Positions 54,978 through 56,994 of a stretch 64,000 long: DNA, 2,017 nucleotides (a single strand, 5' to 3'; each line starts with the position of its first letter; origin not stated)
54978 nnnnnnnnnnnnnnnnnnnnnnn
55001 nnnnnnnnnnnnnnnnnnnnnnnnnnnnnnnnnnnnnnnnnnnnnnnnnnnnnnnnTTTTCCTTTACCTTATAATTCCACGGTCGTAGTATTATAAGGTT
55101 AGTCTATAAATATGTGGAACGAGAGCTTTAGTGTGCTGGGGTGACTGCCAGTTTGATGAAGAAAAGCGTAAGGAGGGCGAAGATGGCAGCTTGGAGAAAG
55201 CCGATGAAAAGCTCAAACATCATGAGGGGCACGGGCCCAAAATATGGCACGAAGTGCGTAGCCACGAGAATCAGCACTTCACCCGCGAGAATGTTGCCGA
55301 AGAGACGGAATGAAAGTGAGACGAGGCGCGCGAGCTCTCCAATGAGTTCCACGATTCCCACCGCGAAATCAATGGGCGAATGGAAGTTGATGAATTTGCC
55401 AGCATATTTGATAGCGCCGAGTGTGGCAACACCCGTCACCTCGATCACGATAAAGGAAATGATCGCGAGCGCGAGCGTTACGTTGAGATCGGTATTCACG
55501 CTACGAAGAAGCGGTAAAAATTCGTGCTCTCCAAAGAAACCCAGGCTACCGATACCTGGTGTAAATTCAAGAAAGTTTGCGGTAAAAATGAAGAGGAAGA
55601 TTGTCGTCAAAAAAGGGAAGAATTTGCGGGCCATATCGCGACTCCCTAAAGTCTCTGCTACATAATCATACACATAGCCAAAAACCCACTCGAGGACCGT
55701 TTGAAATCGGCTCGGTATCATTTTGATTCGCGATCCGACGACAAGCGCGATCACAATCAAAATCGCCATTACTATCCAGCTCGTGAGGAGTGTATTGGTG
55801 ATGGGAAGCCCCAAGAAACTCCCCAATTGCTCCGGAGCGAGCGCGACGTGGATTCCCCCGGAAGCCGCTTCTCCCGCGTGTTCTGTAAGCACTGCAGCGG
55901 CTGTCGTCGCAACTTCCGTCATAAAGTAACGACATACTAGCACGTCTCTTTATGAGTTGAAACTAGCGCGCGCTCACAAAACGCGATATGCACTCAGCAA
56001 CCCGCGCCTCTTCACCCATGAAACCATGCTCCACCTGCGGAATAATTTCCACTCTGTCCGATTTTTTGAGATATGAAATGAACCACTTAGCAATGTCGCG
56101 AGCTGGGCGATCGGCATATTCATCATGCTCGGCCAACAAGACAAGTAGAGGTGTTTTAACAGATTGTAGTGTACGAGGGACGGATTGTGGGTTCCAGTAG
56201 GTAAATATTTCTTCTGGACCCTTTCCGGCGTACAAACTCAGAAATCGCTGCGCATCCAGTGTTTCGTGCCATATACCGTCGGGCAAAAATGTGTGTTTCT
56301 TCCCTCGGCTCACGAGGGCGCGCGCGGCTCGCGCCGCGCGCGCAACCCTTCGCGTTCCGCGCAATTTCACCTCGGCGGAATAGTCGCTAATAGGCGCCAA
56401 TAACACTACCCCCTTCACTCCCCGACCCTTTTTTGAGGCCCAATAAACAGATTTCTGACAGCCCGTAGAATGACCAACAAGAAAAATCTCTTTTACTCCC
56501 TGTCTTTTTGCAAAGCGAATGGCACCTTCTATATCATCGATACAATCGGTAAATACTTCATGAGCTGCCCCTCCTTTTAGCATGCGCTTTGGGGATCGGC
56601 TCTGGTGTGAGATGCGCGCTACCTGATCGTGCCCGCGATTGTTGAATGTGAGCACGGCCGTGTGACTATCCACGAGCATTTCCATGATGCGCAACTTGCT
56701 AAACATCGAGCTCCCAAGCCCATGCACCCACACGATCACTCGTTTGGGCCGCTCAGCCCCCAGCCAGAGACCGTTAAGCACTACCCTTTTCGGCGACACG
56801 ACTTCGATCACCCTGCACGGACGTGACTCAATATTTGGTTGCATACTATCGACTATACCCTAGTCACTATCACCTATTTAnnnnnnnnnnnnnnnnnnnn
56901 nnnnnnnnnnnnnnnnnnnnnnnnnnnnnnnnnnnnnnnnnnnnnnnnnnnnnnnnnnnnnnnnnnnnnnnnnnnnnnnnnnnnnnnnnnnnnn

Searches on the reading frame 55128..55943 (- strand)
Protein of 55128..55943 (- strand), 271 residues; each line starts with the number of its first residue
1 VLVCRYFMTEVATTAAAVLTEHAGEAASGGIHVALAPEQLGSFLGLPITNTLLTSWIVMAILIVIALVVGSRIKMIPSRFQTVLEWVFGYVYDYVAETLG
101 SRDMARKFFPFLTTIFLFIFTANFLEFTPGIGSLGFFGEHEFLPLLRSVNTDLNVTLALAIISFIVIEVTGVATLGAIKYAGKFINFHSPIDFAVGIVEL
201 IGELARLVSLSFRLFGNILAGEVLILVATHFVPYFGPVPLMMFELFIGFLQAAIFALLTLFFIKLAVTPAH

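Call 3: search_protein_families(library=pfam, proteins=[window:55128-55943:-], max_evalue=0.01)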
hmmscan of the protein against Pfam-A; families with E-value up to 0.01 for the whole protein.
window:55128-55943:- (271 aa): 1 family
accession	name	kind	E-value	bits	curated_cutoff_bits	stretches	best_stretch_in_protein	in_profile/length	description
PF00119.25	ATP-synt_A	-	1.9e-43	149.3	33.9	1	53-264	2-217/217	ATP synthase A chain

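Call 4: search_protein_families(library=ncbifam, proteins=[window:55128-55943:-], max_evalue=0.01)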
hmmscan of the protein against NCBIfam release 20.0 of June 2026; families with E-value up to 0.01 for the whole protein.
window:55128-55943:- (271 aa): 14 families
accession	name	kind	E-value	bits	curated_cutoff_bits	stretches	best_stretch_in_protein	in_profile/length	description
NF004486.0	PRK05815.3-4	equivalog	2.2e-38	132.2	272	1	43-267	20-223/224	F0F1 ATP synthase subunit A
NF004481.0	PRK05815.2-3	equivalog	1.1e-36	126.6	227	1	48-268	18-219/225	F0F1 ATP synthase subunit A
TIGR01131.1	ATP_synt_6_or_A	equivalog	3.5e-32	112.1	102.6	1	51-264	13-224/227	F0F1 ATP synthase subunit A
NF009955.0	PRK13421.1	equivalog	1.7e-31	109.5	302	1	45-268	16-218/231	F0F1 ATP synthase subunit A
NF009954.0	PRK13420.1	equivalog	3.1e-31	108.9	272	2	42-133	13-102/229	F0F1 ATP synthase subunit A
NF004479.0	PRK05815.1-4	equivalog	4.1e-29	101.5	268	1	42-267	9-234/238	F0F1 ATP synthase subunit A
NF004482.0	PRK05815.2-4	equivalog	2.9e-28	99.2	225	1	46-271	25-252/252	F0F1 ATP synthase subunit A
NF004484.0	PRK05815.3-2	equivalog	3.3e-25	89.2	234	1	45-266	16-223/226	F0F1 ATP synthase subunit A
TIGR03306.1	altF1_A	exception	5.8e-25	88.2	302.1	1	47-266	15-215/217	alternate F1F0 ATPase, F0 subunit A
NF004477.0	PRK05815.1-1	equivalog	5.2e-23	81.9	280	1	49-266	41-264/268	F0F1 ATP synthase subunit A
NF009953.0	PRK13419.1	equivalog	6.7e-16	58.5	460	1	39-267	101-330/346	F0F1 ATP synthase subunit A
NF004485.0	PRK05815.3-3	equivalog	1.3e-13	51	249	1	52-227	29-190/281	F0F1 ATP synthase subunit A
NF004487.0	PRK05815.3-5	equivalog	3.2e-12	46.3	224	1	50-234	25-185/269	F0F1 ATP synthase subunit A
NF009952.0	PRK13417.1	equivalog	1.3e-07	31.4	531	2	149-266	218-348/352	F0F1 ATP synthase subunit A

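Call 5: find_encoding_contigs(protein=window:55128-55943:-, flank=10000, max_places=6)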
Protein window:55128-55943:- (271 aa): no gene with exactly this product is on record in the collection.

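Call 7: find_related_loci(query=window:55128-55943:-, collection=genome_contigs, flank=10000)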
Query window:55128-55943:- (271 aa) in genome_contigs; peptide patterns used: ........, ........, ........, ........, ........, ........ (x = any residue, [..] = any of these).
205 stretches matched a pattern; 127 encode a relative of the query (tblastn E <= 1e-3); the best 80 are kept; 80 distinct loci.
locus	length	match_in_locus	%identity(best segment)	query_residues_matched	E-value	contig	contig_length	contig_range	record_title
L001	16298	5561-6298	87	26-271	3e-132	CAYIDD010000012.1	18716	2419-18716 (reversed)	MAG TPA_asm: uncultured Candidatus Saccharibacteria bacterium isolate ERP119705_co18_166 genome assembly, contig: NODE_3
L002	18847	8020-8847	73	1-271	1e-127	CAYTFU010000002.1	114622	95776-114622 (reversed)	MAG TPA_asm: uncultured Candidatus Saccharibacteria bacterium isolate ERP113451_co1_10 genome assembly, contig: NODE_74_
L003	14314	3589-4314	77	30-271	1e-121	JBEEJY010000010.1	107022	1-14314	MAG: Candidatus Parcubacteria bacterium isolate cobbmillcreek_2019_sw_WHONDRS-S19S_0090_B_bin.4 scaffold_1164661, whole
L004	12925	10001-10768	71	14-268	5e-116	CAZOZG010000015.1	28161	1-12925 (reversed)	MAG TPA_asm: uncultured Candidatus Saccharibacteria bacterium isolate SRP273308_co1_18 genome assembly, contig: NODE_163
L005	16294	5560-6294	72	30-271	1e-112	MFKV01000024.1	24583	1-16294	MAG: Candidatus Kaiserbacteria bacterium RIFCSPHIGHO2_01_FULL_54_36 rifcsphigho2_01_scaffold_4741, whole genome shotgun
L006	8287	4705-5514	67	3-271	6e-112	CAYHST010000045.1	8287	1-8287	MAG TPA_asm: uncultured Candidatus Saccharibacteria bacterium isolate ERP119705_co14_305 genome assembly, contig: NODE_1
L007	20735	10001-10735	70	28-271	8e-112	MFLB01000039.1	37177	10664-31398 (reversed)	MAG: Candidatus Kaiserbacteria bacterium RIFCSPHIGHO2_01_FULL_58_22 rifcsphigho2_01_scaffold_5497, whole genome shotgun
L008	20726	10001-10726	71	27-268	1e-111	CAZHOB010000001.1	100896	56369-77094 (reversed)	MAG TPA_asm: uncultured Candidatus Saccharibacteria bacterium isolate SRP193066_co2_91 genome assembly, contig: NODE_43_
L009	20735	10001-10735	72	28-271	3e-109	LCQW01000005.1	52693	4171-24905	MAG: Candidatus Kaiserbacteria bacterium GW2011_GWA2_52_12 UY67_C0005, whole genome shotgun sequence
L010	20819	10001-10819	63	4-271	3e-108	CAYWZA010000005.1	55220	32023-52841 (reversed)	MAG TPA_asm: uncultured Candidatus Saccharibacteria bacterium isolate SRP269290_co7_77 genome assembly, contig: NODE_123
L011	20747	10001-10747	69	25-271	5e-108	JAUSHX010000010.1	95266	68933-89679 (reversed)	MAG: bacterium isolate E14_metabat.bin.210 E14_k141_261265, whole genome shotgun sequence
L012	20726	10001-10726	70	30-271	7e-107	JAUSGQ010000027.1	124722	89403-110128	MAG: bacterium isolate E14_metabat.bin.131 E14_k141_783101, whole genome shotgun sequence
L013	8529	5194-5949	68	26-271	5e-104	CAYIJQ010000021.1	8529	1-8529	MAG TPA_asm: uncultured Candidatus Saccharibacteria bacterium isolate ERP119705_co24_1052 genome assembly, contig: NODE_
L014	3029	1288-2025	69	26-271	5e-103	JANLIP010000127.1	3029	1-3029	MAG: Candidatus Kaiserbacteria bacterium isolate S40-18 k99_176135, whole genome shotgun sequence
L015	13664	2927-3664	69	26-271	8e-100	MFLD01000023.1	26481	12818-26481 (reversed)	MAG: Candidatus Kaiserbacteria bacterium RIFCSPHIGHO2_02_FULL_49_16 rifcsphigho2_02_scaffold_2529, whole genome shotgun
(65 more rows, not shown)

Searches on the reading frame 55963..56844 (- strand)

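Call 3: search_protein_families(library=pfam, proteins=[window:55963-56844:-], max_evalue=0.01)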
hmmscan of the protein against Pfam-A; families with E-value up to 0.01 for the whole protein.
window:55963-56844:- (293 aa): 7 families
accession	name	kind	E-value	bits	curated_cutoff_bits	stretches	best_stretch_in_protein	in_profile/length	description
PF12146.15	Hydrolase_4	-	2.4e-18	66.7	27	1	32-167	2-125/239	Serine aminopeptidase, S33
PF08538.16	DUF1749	-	2.8e-17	63.2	24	1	103-282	85-285/299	Protein of unknown function (DUF1749)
PF12697.13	Abhydrolase_6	-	2e-12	48.7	26.3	1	37-283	1-215/217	Alpha/beta hydrolase family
PF00561.26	Abhydrolase_1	-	8.5e-11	42.4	25.8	1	36-275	2-240/245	alpha/beta hydrolase fold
PF01738.24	DLH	-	3.4e-05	24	21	0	224-281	137-194/217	Dienelactone hydrolase family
PF06821.19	Ser_hydrolase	-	3.6e-05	24.2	22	1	112-163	49-102/172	Serine hydrolase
PF10142.15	PhoPQ_related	-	0.0056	15.9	20.3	1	226-291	257-318/367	PhoPQ-activated pathogenicity-related protein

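Call 4: search_protein_families(library=ncbifam, proteins=[window:55963-56844:-], max_evalue=0.01)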
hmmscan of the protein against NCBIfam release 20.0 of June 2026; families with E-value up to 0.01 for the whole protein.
window:55963-56844:- (293 aa): 3 families
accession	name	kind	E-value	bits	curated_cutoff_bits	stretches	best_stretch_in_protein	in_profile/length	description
NF041096.1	esterase_EstD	equivalog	2.1e-07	30.3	600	1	96-160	218-282/421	esterase EstD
NF011457.0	PRK14875.1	equivalog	0.0027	16.7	307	0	95-152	174-232/372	acetoin dehydrogenase dihydrolipoyllysine-residue acetyltransferase subunit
TIGR01250.1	pro_imino_pep_2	subfamily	0.0046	16.5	167.65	0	34-156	25-137/288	proline iminopeptidase-family hydrolase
